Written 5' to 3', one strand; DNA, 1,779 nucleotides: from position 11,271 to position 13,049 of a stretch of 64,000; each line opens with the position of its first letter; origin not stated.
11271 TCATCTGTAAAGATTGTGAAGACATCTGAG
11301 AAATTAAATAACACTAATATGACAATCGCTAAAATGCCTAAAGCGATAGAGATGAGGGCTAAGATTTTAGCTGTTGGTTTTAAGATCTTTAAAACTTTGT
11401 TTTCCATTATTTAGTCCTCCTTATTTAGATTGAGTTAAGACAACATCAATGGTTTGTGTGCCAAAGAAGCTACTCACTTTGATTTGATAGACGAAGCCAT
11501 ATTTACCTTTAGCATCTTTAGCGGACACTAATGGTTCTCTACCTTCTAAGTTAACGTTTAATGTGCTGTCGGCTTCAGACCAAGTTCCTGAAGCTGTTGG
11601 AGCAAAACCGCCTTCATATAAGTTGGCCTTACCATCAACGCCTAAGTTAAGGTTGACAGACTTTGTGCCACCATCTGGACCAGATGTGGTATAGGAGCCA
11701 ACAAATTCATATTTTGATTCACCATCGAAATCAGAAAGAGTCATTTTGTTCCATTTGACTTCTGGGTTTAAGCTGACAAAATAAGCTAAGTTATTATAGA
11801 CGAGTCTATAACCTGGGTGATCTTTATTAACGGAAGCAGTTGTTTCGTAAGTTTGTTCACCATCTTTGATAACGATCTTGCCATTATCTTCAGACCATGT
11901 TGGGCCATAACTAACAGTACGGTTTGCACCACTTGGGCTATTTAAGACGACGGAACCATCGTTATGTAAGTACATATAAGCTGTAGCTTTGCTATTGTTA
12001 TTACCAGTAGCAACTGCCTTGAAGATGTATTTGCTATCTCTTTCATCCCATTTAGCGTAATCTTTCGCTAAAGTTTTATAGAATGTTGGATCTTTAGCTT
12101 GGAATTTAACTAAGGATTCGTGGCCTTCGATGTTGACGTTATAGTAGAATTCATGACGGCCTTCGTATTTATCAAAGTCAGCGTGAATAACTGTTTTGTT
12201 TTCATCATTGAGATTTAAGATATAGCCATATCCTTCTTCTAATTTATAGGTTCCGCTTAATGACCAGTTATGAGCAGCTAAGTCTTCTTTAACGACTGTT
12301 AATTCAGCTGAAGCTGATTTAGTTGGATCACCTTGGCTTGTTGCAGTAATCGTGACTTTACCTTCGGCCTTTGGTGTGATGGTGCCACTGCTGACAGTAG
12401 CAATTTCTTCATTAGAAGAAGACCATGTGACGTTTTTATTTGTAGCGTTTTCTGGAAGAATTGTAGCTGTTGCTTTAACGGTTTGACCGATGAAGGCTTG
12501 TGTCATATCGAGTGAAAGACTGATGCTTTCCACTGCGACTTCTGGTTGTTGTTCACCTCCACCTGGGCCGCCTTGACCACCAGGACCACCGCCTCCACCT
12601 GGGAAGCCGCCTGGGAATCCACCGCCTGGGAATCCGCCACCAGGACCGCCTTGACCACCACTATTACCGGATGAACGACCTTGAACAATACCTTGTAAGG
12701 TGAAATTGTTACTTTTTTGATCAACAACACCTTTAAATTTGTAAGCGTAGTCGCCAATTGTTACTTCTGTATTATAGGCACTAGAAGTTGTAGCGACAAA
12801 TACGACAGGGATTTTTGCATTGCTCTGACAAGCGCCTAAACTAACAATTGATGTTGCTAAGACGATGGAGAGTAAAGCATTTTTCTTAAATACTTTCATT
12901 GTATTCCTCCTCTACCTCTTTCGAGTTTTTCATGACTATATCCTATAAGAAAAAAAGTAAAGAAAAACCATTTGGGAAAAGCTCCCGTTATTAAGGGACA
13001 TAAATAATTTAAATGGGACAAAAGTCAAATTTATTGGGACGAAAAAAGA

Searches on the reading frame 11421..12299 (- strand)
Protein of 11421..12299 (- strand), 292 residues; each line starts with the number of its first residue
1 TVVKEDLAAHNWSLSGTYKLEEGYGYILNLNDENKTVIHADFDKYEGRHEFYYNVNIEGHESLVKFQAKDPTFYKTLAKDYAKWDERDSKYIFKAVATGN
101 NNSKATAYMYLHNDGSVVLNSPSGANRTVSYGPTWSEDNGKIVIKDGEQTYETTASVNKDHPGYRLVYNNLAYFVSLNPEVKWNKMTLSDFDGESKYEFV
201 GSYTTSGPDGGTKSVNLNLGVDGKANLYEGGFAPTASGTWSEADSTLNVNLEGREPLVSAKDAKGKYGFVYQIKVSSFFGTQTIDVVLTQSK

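Call 78: search_protein_families(library=pfam, proteins=[window:11421-12299:-], max_evalue=10)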
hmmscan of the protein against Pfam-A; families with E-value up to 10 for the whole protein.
window:11421-12299:- (292 aa): 3 families
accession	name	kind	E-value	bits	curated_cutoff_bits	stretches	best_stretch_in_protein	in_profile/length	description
PF19482.4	DUF6018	-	0.11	13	25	1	105-199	2-91/117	Family of unknown function (DUF6018)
PF22414.1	Hia_Tpr_ring_dom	-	0.13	12.5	27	1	152-163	17-28/37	Trimeric autotransporter adhesin, Trp ring domain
PF18938.6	aRib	-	0.17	12.1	27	1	75-130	9-63/71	Atypical Rib domain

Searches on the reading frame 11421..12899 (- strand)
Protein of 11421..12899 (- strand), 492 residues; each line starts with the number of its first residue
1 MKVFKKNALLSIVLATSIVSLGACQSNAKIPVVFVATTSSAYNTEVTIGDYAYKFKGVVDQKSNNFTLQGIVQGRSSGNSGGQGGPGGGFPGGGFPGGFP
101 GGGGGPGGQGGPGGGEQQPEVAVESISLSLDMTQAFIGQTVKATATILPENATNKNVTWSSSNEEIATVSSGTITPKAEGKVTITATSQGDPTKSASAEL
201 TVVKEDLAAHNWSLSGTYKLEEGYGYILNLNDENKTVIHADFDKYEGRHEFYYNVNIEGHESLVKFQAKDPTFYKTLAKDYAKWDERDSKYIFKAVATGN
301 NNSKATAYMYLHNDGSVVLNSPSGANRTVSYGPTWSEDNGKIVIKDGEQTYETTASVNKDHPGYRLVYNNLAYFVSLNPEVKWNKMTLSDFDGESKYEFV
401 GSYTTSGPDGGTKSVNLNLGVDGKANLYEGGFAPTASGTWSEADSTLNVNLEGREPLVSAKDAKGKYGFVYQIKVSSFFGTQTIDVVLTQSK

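Call 3: search_protein_families(library=pfam, proteins=[window:11421-12899:-], max_evalue=0.01)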
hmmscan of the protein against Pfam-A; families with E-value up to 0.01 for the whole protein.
window:11421-12899:- (492 aa): 2 families
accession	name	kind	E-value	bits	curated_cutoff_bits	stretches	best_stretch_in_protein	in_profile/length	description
PF02368.24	Big_2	-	7.3e-14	51.9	22.8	1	122-190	1-70/79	Bacterial Ig-like domain (group 2)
PF21461.3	HL_N-beta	-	0.00055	20.1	27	1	156-194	13-51/57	Hyaluronate lyase, N-terminal beta-sheet domain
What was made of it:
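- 11421..12899 (-): First operon gene: a surface lipoprotein (lipobox LGAC, Gly/Pro-rich linker, Big_2 domain, all-beta C-terminal domains). Pfam Big_2 (call 3).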

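Call 31: search_protein_families(library=ncbifam, proteins=[window:11421-12899:-], max_evalue=0.001)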
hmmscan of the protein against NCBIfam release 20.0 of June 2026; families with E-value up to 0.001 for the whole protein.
window:11421-12899:- (492 aa): 0 families

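Call 55: find_homologous_proteins(query=window:11421-12899:-)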
Query window:11421-12899:- (492 aa): 437 proteins with E <= 0.001 among 8000 candidates; the best 120 are listed.
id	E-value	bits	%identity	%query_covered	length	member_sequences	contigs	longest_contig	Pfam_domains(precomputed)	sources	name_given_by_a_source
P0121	0.0e+0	1099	100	100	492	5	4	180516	PF26182.1,PF02368.25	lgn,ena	-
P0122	9.6e-289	976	89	100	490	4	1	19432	PF02368.25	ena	-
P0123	2.1e-279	946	85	100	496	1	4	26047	PF02368.25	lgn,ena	-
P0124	1.4e-271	920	83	97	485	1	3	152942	PF02368.25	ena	-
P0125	2.7e-262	889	80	100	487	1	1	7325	PF26182.1,PF02368.25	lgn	-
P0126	5.6e-226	769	69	100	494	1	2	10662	PF02368.25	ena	-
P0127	2.7e-204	698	84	75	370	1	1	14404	PF26182.1,PF02368.25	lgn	-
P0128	1.5e-188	646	61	100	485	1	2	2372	PF02368.25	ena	-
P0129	9.9e-181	620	58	99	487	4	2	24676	PF02368.25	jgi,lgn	-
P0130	1.1e-178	613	62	90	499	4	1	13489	PF26182.1,PF02368.25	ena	-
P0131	1.0e-175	604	59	76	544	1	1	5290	PF26182.1,PF02368.25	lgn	-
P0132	2.6e-175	602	50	100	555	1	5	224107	PF02368.25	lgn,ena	-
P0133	3.5e-175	602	50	100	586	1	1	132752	PF02368.25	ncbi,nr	ncbi:MAG: Ig-like domain-containing protein [Bacilli bacterium]|nr:Ig-like domain-containing protein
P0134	6.6e-175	601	50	100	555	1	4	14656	PF02368.25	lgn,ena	-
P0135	2.2e-173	596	49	100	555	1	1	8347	PF02368.25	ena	-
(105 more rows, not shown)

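Call 59: find_encoding_contigs(protein=P0121, flank=10000, max_places=4)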
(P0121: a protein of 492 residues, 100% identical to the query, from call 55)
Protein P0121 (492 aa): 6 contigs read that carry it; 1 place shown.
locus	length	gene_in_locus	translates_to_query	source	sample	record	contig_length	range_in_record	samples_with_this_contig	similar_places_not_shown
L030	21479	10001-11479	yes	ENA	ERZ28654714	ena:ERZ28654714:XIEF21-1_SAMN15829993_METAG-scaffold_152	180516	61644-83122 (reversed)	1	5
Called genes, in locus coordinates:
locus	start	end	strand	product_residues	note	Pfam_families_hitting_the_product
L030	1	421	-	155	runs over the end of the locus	PF01590:GAF, PF13185:GAF_2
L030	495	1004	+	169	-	PF00583:Acetyltransf_1, PF13673:Acetyltransf_10, PF13508:Acetyltransf_7 (weak)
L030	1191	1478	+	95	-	PF01250:Ribosomal_S6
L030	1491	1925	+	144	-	PF00436:SSB, PF22657:SSB_1 (weak), PF01336:tRNA_anti-codon (weak)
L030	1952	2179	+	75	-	PF01084:Ribosomal_S18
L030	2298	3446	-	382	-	-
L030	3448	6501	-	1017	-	PF01915:Glyco_hydro_3_C, PF00933:Glyco_hydro_3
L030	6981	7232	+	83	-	PF02604:PhdYeFM_antitox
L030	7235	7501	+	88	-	PF05016:ParE_toxin (weak), PF06769:YoeB_toxin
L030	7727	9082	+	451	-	PF14501:HATPase_c_5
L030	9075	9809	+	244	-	PF00072:Response_reg, PF04397:LytTR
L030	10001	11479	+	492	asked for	PF02368:Big_2, PF26182:Ig_NUP210_5th (faint)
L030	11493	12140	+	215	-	-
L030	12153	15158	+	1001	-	PF01915:Glyco_hydro_3_C, PF14310:Fn3-like, PF00933:Glyco_hydro_3 (faint)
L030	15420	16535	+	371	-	PF00990:GGDEF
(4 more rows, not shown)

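Call 66: predict_structure(alignment_id=A3)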
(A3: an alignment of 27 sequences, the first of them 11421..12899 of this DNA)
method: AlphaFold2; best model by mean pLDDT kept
length: 492 residues; sequences in the alignment: 27
mean_pLDDT: 81.6   pTM: 0.64
mean pLDDT of the five models: 81.6, 80.9, 80.5, 79.9, 76.9
residues with pLDDT >= 90: 248; 70-90: 159; 50-70: 18; < 50: 67
segments of 3 or more residues with pLDDT < 50: 1-28, 79-117
pLDDT, mean of each block of 10 residues (from residue 1): 33 33 39 84 89 92 90 73 32 38 35 49 93 92 94 92 96 95 96 96 93 94 90 90 87 90 90 87 92 87 84 93 79 90 93 91 90 92 88 89 74 88 89 87 93 90 88 74 86 88
secondary structure, 60 per line:
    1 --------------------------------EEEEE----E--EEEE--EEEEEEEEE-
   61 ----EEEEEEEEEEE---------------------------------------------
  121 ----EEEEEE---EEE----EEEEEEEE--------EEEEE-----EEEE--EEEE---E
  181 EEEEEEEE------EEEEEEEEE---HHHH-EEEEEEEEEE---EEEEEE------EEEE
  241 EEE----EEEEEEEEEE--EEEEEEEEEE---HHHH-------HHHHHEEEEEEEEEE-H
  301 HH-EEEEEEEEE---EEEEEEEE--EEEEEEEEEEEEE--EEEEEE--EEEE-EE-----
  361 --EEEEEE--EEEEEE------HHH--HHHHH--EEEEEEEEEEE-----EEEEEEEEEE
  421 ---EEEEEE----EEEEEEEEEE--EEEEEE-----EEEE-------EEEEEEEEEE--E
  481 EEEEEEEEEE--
elements in order: E33-37 E45-48 E51-59 E65-75 E125-130 E134-136 E141-148 E157-161 E167-170 E173-176 E180-188 E195-203 H207-210 E212-221 E225-230 E237-243 E248-257 E260-269 H273-276 H284-288 E289-298 E304-312 E316-323 E326-338 E341-346 E349-352 E363-368 E371-376 H388-392 E395-405 E411-420 E424-429 E434-443 E446-451 E457-460 E468-477 E480-490
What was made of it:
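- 11421..12899 (-): AlphaFold2 model with pLDDT 82 (call 66).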
